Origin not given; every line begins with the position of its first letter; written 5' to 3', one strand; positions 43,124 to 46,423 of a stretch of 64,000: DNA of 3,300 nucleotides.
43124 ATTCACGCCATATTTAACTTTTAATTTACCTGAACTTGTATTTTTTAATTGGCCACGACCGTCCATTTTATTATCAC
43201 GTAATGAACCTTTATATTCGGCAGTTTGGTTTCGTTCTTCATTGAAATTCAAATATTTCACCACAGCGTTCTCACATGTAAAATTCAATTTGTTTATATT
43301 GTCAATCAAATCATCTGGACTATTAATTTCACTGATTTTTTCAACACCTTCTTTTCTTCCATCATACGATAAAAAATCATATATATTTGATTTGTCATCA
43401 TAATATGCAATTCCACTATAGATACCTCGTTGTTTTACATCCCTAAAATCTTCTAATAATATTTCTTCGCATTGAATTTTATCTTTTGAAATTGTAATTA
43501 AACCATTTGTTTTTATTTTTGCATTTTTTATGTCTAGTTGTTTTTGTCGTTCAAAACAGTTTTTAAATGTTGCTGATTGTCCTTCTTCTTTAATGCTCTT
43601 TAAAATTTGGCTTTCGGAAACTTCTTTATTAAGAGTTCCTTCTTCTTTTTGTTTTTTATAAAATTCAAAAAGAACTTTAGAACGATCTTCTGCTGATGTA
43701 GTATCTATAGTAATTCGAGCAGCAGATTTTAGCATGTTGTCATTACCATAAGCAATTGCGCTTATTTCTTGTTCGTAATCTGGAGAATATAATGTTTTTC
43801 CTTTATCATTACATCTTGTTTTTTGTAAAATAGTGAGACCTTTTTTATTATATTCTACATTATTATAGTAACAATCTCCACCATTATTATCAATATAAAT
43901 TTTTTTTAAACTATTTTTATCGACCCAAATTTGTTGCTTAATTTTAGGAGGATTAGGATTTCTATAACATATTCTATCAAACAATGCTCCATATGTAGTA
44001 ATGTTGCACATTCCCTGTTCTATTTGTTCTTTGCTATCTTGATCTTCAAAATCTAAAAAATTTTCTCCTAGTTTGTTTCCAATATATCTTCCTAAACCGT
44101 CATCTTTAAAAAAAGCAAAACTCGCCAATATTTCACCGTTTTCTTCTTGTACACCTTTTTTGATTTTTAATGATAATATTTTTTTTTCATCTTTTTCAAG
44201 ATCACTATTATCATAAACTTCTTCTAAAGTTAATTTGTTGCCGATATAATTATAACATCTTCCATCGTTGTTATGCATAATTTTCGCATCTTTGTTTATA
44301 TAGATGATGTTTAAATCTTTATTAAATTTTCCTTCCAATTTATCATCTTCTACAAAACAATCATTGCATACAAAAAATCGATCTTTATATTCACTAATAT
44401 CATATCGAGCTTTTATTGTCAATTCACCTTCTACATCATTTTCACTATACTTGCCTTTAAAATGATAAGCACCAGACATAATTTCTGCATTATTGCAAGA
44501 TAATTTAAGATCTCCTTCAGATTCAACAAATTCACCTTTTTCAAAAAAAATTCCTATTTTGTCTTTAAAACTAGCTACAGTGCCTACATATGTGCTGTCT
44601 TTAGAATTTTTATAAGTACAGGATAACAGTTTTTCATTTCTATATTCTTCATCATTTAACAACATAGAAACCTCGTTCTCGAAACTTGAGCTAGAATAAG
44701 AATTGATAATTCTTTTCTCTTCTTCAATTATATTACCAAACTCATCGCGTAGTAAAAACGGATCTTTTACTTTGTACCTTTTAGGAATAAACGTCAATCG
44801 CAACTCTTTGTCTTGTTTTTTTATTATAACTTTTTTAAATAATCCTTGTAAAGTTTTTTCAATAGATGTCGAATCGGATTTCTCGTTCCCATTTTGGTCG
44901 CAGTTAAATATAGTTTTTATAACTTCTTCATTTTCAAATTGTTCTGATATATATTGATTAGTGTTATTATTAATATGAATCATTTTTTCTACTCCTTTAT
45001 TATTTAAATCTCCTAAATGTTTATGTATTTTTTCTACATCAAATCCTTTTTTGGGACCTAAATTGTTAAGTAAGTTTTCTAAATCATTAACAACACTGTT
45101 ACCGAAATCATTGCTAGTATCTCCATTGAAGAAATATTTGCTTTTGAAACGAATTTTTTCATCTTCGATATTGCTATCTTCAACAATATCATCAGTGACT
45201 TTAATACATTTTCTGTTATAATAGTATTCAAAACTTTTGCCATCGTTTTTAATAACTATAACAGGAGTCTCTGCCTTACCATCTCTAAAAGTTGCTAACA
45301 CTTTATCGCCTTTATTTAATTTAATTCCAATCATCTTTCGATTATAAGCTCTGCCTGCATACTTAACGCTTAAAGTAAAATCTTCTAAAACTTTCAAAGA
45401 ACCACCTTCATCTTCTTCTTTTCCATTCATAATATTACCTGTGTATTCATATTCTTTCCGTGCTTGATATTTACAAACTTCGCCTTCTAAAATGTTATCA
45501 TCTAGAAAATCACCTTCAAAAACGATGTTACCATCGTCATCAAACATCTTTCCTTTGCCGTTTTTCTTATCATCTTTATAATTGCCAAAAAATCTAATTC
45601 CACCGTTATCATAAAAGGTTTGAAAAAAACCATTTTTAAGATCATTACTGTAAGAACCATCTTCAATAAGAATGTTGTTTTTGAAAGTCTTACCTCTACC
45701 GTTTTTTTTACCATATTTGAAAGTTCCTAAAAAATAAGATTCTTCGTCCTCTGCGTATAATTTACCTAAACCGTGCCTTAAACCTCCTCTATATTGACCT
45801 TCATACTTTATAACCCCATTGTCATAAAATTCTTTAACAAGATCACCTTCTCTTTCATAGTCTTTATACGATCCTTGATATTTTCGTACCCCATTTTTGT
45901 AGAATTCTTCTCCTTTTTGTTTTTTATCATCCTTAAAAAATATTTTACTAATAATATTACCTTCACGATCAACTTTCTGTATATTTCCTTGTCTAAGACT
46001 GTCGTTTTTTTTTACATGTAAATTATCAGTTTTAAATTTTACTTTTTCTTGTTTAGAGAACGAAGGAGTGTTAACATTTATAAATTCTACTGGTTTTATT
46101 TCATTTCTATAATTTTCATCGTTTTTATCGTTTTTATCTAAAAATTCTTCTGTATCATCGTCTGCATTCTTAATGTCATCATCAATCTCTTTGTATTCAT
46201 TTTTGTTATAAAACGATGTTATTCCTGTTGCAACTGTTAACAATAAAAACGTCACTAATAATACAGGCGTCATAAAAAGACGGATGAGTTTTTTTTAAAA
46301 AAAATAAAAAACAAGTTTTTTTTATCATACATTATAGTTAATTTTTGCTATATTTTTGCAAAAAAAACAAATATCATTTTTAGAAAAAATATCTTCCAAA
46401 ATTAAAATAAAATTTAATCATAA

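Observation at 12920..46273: Single 33.35-kb ORF encoding an 11,117-aa protein occupies half the window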

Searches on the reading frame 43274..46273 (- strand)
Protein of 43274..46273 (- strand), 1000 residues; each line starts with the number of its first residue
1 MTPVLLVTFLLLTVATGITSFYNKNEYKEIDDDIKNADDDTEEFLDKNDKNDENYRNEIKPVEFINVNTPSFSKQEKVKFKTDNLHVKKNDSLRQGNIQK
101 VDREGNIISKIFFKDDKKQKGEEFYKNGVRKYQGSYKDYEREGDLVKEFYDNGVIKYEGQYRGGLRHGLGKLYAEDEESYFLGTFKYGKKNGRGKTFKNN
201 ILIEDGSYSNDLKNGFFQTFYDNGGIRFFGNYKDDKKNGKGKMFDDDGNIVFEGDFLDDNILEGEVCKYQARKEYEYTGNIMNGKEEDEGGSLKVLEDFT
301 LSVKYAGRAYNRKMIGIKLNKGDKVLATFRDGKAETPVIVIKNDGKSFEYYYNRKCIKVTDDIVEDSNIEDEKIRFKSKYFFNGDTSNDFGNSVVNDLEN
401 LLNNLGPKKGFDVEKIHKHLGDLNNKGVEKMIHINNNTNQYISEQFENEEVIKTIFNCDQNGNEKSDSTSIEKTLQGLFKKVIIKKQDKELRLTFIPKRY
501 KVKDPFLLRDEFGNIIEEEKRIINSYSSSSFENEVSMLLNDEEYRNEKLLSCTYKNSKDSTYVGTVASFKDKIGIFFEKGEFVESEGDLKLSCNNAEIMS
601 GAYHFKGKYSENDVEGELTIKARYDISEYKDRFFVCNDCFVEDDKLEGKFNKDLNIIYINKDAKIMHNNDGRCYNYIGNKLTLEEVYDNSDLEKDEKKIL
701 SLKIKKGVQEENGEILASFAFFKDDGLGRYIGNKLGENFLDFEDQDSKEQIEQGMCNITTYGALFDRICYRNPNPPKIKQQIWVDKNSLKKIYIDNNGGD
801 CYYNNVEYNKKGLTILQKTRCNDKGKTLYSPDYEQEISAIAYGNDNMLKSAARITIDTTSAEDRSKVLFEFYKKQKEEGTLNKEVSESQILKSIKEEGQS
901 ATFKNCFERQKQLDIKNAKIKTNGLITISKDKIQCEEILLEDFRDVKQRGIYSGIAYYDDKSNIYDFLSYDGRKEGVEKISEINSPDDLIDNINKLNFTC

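Call 5: search_protein_families(library=pfam, proteins=[window:43274-46273:-], max_evalue=0.01)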
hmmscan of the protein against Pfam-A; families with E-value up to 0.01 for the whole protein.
window:43274-46273:- (1000 aa): 1 family
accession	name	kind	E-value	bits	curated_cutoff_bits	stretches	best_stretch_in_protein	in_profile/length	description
PF02493.26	MORN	-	1.6e-06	28.1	22.5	1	157-173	1-17/23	MORN repeat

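Call 63: search_protein_families(library=pfam, proteins=[window:43274-46273:-], max_evalue=10)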
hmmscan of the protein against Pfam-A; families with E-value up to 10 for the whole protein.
window:43274-46273:- (1000 aa): 2 families
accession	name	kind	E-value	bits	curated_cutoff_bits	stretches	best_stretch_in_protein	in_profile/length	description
PF02493.26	MORN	-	1.6e-06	28.1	22.5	3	157-173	1-17/23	MORN repeat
PF07661.19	MORN_2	-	0.011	16.3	29.6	3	146-161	5-20/22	MORN repeat variant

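Call 64: search_protein_families(library=ncbifam, proteins=[window:43274-46273:-], max_evalue=1)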
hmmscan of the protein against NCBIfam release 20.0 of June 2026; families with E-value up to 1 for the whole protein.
window:43274-46273:- (1000 aa): 1 family
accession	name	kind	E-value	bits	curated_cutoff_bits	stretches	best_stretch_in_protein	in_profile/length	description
NF033566.1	adhes_LIC20035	equivalog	3.3e-05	22.9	250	3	151-233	173-261/434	LIC20035 family adhesin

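Call 72: find_related_loci(query=window:43274-46273:-, collection=metagenome_contigs, flank=10000)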
Query window:43274-46273:- (1000 aa) in metagenome_contigs; peptide patterns used: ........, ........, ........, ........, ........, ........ (x = any residue, [..] = any of these).
253 stretches matched a pattern; 20 encode a relative of the query (tblastn E <= 1e-3); 20 distinct loci.
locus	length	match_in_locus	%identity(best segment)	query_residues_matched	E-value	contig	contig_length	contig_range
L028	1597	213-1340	30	52-272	1e-10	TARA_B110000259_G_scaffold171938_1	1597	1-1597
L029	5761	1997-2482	33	98-285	3e-10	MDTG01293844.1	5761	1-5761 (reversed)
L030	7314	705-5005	27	91-287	1e-9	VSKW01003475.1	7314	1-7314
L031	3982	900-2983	35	59-263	2e-9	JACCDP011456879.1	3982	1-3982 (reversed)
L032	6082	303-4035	35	76-272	2e-9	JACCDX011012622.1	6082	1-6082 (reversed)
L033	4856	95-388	38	164-261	6e-9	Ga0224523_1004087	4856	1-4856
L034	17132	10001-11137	33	64-259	2e-8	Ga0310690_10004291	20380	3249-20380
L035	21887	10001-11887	26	91-271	6e-8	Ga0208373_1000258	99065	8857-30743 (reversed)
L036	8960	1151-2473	32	91-269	5e-8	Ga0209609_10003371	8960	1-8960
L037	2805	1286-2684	25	95-266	5e-8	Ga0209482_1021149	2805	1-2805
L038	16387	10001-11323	32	91-269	5e-8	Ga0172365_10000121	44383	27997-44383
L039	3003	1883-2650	34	32-262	4e-8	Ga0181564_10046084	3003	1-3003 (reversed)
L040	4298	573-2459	26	91-280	6e-8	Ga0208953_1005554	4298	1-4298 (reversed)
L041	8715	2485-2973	28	112-262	4e-7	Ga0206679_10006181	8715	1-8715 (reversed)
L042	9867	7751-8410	27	96-265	1e-6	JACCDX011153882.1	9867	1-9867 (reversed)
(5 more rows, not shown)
